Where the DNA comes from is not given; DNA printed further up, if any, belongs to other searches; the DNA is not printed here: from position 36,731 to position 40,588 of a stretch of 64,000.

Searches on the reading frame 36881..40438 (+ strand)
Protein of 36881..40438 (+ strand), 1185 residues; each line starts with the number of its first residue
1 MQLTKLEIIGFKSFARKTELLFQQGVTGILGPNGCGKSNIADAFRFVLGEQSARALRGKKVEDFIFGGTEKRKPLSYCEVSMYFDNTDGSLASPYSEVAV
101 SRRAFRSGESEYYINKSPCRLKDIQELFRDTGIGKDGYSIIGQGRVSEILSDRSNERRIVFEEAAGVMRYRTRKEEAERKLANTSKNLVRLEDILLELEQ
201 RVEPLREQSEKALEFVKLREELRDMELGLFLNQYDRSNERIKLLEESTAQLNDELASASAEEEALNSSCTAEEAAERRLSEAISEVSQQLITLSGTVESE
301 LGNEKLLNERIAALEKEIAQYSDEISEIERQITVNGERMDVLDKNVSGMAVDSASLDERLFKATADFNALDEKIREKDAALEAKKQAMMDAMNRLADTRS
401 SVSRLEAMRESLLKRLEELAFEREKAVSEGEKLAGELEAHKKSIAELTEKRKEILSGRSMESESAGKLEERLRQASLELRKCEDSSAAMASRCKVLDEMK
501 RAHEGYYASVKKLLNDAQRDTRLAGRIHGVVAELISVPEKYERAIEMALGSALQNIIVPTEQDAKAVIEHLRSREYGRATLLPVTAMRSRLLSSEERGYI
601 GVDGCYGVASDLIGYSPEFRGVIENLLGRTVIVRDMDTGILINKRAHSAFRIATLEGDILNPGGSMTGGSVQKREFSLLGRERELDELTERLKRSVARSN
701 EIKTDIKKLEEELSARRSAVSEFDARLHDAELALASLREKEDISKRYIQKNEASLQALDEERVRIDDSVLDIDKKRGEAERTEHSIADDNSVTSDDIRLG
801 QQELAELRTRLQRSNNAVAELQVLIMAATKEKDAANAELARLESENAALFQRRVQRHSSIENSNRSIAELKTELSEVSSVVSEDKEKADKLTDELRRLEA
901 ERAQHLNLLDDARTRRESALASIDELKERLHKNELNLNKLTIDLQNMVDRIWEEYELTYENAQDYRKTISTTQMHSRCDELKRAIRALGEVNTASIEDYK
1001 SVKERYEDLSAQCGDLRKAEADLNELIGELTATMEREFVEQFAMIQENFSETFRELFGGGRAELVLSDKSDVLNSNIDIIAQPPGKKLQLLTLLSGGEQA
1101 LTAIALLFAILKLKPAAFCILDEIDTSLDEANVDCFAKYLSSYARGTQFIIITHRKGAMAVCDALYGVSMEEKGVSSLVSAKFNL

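Call 7: search_protein_families(library=pfam, proteins=[window:36881-40438:+])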
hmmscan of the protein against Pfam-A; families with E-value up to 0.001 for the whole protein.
window:36881-40438:+ (1185 aa): 7 families
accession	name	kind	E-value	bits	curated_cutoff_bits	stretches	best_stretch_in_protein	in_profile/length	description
PF02463.25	SMC_N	-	2e-70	237.1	40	1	3-1176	2-219/220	RecF/RecN/SMC N terminal domain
PF06470.18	SMC_hinge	-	9.5e-33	113.5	22.5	1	526-639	3-112/116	SMC proteins Flexible Hinge Domain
PF13304.12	AAA_21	-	4.4e-11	43.8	27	1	26-75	1-58/304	AAA domain, putative AbiEii toxin, Type IV TA system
PF13476.12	AAA_23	-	1.1e-09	39.7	27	1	5-255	1-200/201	AAA domain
PF13175.12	AAA_15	-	1e-08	35.7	32.1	1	1-317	1-278/374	AAA ATPase domain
PF13555.12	AAA_29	-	0.00011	22.4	27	1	3-49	1-47/61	P-loop containing region of AAA domain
PF00005.33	ABC_tran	-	0.00094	20.2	25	0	24-66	11-52/137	ABC transporter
